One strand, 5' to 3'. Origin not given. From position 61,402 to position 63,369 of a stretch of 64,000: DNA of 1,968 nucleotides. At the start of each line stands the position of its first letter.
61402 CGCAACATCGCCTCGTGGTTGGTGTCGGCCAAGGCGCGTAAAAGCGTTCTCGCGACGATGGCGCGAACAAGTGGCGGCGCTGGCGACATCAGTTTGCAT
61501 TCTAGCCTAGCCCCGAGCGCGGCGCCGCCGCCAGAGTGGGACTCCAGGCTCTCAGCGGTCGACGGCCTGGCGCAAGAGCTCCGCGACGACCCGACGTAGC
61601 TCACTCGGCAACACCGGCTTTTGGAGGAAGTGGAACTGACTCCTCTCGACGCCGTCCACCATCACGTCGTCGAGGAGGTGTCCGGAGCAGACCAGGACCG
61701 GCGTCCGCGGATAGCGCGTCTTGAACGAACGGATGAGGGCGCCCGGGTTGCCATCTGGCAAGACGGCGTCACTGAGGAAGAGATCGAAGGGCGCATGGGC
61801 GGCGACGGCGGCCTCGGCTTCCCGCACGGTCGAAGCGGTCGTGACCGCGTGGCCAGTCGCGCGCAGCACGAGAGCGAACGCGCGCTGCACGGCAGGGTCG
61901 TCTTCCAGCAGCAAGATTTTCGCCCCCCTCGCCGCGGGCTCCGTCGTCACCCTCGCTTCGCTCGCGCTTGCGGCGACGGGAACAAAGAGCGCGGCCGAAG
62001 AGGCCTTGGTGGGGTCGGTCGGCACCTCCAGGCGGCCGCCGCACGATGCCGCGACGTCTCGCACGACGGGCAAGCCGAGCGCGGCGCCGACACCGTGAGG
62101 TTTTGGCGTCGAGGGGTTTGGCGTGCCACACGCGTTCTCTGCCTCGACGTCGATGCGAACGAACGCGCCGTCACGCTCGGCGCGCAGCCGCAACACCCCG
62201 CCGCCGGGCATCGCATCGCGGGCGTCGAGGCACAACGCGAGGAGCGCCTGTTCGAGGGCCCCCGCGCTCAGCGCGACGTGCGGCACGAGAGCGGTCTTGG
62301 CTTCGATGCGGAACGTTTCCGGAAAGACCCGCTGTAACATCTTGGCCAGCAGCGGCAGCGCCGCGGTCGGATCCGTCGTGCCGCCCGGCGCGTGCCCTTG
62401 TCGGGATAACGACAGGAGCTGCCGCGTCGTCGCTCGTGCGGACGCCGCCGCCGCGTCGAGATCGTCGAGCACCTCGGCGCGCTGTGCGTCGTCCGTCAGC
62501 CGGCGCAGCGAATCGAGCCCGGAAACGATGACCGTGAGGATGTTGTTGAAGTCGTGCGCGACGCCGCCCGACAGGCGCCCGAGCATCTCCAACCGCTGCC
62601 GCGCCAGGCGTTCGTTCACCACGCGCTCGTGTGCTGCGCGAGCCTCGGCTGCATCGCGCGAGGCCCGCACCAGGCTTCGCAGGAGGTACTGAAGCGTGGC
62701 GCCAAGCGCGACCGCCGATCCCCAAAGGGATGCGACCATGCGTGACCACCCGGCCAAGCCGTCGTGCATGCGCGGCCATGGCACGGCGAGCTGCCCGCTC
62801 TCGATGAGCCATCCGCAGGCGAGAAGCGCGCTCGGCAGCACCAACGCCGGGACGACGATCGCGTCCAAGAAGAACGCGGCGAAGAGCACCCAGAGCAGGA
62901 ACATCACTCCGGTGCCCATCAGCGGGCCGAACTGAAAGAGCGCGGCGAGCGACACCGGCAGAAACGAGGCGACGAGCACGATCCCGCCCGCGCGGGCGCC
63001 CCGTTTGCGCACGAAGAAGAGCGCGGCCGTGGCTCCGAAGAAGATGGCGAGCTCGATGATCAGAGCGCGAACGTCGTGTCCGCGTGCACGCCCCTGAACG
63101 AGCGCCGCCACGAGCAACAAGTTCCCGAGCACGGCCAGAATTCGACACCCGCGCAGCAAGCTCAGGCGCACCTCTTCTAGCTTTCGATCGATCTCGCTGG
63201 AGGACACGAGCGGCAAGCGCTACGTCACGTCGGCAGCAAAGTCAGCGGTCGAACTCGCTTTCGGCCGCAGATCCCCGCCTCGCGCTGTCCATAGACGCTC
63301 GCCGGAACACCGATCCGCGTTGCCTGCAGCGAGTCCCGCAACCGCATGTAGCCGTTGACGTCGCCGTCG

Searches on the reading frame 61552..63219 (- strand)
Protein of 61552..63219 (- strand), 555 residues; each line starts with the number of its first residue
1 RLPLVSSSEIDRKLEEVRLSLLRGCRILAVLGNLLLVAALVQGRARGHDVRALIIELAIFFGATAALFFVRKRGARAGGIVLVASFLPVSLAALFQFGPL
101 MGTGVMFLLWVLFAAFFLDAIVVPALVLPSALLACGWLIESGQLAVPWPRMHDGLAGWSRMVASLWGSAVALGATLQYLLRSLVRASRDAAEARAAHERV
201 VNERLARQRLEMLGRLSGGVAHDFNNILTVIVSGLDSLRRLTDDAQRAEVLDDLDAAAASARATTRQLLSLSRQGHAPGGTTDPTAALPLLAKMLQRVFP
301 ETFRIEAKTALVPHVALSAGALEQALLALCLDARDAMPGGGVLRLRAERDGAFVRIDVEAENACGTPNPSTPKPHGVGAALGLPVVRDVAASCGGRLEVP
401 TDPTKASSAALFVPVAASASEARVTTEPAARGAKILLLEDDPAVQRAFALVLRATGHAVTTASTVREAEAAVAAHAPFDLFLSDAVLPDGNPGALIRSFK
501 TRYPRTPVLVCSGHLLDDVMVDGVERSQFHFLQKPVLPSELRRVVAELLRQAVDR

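Call 12: search_protein_families(library=pfam, proteins=[window:61552-63219:-], max_evalue=0.01)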
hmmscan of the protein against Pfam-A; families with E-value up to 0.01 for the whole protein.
window:61552-63219:- (555 aa): 4 families
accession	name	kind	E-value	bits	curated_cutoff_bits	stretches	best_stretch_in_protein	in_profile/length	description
PF00072.30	Response_reg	-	3e-13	50.3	30.2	1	435-545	1-110/111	Response regulator receiver domain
PF00512.31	HisKA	-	6.2e-06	26.6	26.9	1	213-275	2-64/66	His Kinase A (phospho-acceptor) domain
PF02518.31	HATPase_c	-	0.00021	22.1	26.4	1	321-415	5-109/111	Histidine kinase-, DNA gyrase B-, and HSP90-like ATPase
PF10090.15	HPTransfase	-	0.0014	18.8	22.9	0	324-362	34-72/123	Histidine phosphotransferase C-terminal domain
